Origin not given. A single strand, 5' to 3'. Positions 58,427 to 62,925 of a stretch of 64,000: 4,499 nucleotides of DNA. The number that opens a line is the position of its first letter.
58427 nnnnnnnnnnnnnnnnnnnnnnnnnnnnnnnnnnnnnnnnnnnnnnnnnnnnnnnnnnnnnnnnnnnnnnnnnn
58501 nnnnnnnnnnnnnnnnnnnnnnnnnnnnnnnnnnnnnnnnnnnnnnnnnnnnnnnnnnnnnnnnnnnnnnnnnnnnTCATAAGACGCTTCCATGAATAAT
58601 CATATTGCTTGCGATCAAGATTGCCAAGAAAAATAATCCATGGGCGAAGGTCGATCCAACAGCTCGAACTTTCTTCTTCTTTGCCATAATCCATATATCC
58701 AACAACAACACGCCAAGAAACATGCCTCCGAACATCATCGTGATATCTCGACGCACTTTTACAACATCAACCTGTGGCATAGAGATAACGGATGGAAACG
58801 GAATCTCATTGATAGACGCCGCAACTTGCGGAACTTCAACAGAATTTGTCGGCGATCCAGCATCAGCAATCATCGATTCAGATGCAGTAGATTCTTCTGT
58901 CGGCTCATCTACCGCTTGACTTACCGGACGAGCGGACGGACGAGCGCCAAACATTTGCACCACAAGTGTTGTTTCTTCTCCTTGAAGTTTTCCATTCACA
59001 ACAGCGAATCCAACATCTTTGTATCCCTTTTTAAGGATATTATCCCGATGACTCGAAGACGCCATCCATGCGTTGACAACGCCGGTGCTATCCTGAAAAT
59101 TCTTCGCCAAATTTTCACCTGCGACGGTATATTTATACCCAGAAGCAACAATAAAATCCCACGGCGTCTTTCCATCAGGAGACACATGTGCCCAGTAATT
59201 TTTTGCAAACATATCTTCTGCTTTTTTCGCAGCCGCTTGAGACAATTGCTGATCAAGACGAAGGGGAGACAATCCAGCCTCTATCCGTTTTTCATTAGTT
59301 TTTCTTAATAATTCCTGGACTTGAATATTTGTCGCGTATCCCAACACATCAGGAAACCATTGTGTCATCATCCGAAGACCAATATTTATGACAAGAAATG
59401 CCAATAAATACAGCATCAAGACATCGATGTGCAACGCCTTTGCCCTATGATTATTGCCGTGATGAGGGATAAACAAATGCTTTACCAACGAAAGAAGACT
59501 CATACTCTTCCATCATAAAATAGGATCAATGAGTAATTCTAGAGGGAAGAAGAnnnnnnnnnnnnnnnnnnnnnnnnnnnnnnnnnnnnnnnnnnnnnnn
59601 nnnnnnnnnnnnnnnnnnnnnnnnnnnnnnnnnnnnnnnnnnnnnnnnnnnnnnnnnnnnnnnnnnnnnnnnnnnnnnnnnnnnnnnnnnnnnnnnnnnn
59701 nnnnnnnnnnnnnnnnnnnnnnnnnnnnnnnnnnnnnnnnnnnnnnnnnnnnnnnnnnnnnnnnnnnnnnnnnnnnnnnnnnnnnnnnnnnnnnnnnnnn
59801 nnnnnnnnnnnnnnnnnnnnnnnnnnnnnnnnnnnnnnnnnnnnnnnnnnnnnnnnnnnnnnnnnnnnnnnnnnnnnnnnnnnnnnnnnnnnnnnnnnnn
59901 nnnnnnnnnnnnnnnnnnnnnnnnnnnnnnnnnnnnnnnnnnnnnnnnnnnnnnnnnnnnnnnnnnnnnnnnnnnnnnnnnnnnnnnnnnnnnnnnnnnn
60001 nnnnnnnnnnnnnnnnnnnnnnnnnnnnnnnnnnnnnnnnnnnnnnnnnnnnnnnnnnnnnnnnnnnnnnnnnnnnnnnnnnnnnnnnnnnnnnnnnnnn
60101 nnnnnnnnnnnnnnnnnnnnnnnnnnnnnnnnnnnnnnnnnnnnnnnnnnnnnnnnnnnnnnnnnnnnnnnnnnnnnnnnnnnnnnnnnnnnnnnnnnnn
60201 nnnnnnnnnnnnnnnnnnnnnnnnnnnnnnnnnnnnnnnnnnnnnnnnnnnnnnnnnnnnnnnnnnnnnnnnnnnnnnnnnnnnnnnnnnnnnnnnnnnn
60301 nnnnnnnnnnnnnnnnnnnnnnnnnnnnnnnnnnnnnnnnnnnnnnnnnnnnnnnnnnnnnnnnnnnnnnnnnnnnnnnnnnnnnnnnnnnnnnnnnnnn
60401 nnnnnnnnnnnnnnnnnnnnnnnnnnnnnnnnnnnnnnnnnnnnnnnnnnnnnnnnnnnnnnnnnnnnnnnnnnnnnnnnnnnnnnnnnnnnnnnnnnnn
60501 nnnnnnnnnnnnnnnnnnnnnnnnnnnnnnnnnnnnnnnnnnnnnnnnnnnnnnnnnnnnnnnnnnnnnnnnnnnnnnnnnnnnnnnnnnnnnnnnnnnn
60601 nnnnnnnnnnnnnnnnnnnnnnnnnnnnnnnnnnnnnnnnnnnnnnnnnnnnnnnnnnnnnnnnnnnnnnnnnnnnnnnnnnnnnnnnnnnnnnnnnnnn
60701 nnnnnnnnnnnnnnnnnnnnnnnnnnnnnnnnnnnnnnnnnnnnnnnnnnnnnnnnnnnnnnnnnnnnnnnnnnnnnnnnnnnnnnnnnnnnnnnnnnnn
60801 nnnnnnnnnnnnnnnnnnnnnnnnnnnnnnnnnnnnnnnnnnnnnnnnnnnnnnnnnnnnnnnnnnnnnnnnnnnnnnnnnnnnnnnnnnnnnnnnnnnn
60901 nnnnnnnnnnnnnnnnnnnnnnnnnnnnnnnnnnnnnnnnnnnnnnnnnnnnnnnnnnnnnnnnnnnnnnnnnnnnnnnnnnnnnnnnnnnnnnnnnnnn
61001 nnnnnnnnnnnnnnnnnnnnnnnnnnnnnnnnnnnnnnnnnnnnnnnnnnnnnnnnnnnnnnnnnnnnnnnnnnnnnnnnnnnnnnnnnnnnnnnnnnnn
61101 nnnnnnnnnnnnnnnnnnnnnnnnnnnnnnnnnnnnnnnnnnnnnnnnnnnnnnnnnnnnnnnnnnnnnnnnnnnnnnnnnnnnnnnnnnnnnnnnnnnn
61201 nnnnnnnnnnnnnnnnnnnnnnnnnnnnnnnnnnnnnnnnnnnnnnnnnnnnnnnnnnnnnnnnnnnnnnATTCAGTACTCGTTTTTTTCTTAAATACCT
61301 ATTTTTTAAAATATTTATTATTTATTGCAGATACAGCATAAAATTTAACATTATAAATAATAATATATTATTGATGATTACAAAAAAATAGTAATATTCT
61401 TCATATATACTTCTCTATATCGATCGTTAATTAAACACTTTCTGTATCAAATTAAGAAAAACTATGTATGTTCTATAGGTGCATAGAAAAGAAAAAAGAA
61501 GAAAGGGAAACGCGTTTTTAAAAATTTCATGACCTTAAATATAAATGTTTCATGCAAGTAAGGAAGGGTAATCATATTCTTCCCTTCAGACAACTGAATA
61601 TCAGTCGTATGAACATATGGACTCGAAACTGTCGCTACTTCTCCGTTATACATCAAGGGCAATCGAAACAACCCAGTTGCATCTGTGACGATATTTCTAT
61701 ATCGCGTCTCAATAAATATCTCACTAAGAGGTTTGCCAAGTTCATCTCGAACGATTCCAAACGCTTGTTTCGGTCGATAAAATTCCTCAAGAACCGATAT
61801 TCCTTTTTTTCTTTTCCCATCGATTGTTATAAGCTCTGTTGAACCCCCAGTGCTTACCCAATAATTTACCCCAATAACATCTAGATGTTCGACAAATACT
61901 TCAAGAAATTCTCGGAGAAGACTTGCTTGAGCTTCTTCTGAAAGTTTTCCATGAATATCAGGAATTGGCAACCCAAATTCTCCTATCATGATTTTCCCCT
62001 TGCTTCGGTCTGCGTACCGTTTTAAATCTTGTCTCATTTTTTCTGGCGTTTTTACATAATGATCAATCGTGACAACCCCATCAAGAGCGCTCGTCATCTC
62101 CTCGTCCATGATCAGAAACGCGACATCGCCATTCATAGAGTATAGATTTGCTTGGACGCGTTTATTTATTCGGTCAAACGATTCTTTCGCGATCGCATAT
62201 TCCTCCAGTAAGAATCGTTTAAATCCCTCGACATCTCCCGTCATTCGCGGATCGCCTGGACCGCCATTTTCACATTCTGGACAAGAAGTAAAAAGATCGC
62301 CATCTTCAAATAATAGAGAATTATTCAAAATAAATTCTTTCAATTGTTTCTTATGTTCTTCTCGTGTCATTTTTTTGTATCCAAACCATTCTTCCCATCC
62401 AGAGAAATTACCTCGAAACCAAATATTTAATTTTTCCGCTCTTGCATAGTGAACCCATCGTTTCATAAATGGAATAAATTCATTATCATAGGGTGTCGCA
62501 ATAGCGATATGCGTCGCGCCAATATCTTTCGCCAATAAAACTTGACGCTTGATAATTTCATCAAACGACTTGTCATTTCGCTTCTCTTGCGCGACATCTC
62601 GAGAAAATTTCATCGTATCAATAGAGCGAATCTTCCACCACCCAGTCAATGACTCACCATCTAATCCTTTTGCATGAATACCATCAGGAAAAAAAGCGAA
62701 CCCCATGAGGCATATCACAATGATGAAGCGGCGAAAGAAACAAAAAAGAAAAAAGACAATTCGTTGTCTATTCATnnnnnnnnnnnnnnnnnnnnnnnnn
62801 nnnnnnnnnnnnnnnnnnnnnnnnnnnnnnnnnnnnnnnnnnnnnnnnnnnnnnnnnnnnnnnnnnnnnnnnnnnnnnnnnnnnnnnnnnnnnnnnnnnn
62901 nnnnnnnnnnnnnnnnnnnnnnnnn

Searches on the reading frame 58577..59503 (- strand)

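Call 26: search_protein_families(library=pfam, proteins=[window:58577-59503:-], max_evalue=0.01)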
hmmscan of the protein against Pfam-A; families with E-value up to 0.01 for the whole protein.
window:58577-59503:- (308 aa): 1 family
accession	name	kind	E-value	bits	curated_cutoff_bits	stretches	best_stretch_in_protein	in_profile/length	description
PF00188.32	CAP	-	3.7e-19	70.1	21.1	1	66-184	1-116/117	Cysteine-rich secretory protein family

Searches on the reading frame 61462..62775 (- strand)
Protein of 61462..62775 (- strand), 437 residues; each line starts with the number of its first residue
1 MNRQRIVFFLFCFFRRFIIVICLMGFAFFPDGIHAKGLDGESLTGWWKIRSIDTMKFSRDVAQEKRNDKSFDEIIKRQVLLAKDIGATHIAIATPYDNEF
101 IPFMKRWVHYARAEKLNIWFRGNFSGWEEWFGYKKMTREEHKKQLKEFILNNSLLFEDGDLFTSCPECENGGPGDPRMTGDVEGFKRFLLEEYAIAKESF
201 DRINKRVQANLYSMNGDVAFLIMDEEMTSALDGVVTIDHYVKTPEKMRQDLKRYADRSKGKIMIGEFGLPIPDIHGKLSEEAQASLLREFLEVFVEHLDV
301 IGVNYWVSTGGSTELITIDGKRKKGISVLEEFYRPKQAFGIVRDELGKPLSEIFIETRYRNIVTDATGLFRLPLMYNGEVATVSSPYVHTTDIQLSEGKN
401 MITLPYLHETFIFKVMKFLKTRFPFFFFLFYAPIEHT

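Call 26: search_protein_families(library=pfam, proteins=[window:61462-62775:-], max_evalue=0.01)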
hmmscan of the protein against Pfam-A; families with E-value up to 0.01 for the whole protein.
window:61462-62775:- (437 aa): 0 families

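Call 76: search_protein_families(library=pfam, proteins=[window:61462-62775:-], max_evalue=1)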
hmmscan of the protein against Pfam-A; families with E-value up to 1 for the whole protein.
window:61462-62775:- (437 aa): 2 families
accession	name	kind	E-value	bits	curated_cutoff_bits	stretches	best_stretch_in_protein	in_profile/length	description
PF00331.26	Glyco_hydro_10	-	0.035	13.8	22.1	1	231-342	198-308/311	Glycosyl hydrolase family 10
PF13620.12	CarboxypepD_reg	-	0.072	13.9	32.3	1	340-396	4-70/82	Carboxypeptidase regulatory-like domain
